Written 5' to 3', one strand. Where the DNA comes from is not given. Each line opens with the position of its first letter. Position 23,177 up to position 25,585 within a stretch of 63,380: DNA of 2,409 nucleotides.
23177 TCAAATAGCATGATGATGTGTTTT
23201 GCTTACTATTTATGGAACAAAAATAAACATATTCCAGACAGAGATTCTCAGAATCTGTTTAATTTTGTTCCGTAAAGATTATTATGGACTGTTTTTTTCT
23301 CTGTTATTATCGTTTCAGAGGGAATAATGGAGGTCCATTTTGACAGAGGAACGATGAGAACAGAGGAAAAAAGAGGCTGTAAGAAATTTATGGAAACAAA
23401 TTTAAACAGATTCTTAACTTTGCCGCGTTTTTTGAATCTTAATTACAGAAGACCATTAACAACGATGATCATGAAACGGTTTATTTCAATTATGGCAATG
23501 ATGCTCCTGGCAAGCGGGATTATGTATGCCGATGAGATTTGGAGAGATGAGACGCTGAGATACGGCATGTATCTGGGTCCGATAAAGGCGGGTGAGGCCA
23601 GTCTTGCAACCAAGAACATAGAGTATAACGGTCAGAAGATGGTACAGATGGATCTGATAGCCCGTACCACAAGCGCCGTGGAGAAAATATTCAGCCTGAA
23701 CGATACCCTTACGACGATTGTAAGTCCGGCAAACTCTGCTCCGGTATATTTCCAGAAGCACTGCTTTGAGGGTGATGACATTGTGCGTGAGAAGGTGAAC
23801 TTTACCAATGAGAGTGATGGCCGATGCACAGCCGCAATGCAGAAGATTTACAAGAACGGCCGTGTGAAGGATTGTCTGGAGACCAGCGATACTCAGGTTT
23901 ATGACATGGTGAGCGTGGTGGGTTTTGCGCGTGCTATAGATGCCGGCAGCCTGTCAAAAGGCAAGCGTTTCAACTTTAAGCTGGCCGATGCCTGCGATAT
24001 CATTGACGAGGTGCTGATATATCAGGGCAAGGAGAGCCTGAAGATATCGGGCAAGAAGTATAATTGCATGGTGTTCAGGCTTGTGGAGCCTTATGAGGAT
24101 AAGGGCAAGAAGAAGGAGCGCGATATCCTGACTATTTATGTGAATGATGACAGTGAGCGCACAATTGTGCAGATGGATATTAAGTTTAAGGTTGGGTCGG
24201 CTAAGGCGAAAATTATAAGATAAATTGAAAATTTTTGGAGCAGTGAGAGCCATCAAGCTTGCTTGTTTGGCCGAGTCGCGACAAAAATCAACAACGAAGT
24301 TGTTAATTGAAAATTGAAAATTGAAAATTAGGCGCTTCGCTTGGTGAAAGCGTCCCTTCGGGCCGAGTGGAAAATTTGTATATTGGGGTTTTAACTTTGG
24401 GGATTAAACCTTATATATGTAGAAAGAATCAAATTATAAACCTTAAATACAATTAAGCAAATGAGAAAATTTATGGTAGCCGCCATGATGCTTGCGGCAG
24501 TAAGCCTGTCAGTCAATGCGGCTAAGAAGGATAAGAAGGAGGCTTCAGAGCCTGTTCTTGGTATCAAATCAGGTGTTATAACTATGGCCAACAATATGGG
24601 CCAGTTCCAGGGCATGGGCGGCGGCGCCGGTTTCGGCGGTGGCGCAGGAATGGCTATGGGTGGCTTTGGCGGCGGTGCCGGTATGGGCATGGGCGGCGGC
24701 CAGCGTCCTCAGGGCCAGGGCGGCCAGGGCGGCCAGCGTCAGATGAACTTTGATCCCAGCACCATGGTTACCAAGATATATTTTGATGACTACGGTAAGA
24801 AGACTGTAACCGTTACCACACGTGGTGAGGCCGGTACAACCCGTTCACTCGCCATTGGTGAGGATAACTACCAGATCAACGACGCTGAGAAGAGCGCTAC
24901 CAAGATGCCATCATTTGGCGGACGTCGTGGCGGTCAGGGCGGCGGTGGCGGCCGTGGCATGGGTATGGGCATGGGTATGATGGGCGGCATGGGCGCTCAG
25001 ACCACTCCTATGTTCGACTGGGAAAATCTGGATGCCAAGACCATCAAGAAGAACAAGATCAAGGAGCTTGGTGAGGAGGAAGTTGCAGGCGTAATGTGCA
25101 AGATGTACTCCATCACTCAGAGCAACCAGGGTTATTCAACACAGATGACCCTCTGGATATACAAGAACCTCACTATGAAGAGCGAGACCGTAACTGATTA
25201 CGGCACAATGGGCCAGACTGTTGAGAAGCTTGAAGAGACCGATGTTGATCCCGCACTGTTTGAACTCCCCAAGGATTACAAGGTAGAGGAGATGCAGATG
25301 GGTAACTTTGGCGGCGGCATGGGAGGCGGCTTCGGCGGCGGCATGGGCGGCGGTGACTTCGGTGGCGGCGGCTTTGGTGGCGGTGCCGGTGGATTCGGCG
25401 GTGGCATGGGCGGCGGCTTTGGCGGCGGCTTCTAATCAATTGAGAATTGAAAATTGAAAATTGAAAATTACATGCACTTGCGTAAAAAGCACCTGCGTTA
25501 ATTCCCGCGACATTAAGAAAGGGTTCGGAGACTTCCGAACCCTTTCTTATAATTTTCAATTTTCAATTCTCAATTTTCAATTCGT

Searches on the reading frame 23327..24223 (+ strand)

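Call 8: search_protein_families(library=pfam, proteins=[window:23327-24223:+], max_evalue=0.001)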
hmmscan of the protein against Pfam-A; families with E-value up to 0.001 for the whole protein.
window:23327-24223:+ (298 aa): 1 family
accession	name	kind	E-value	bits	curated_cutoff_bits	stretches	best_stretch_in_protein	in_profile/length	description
PF11306.15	DUF3108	-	7.6e-33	114.5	26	1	78-296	1-208/209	Protein of unknown function (DUF3108)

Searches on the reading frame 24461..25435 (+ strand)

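Call 8: search_protein_families(library=pfam, proteins=[window:24461-25435:+], max_evalue=0.001)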
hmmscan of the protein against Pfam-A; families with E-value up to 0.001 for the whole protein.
window:24461-25435:+ (324 aa): 1 family
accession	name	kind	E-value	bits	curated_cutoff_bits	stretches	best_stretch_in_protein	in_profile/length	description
PF14371.13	DUF4412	-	0.00022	21.5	21.6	0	195-238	84-123/191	Domain of unknown function (DUF4412)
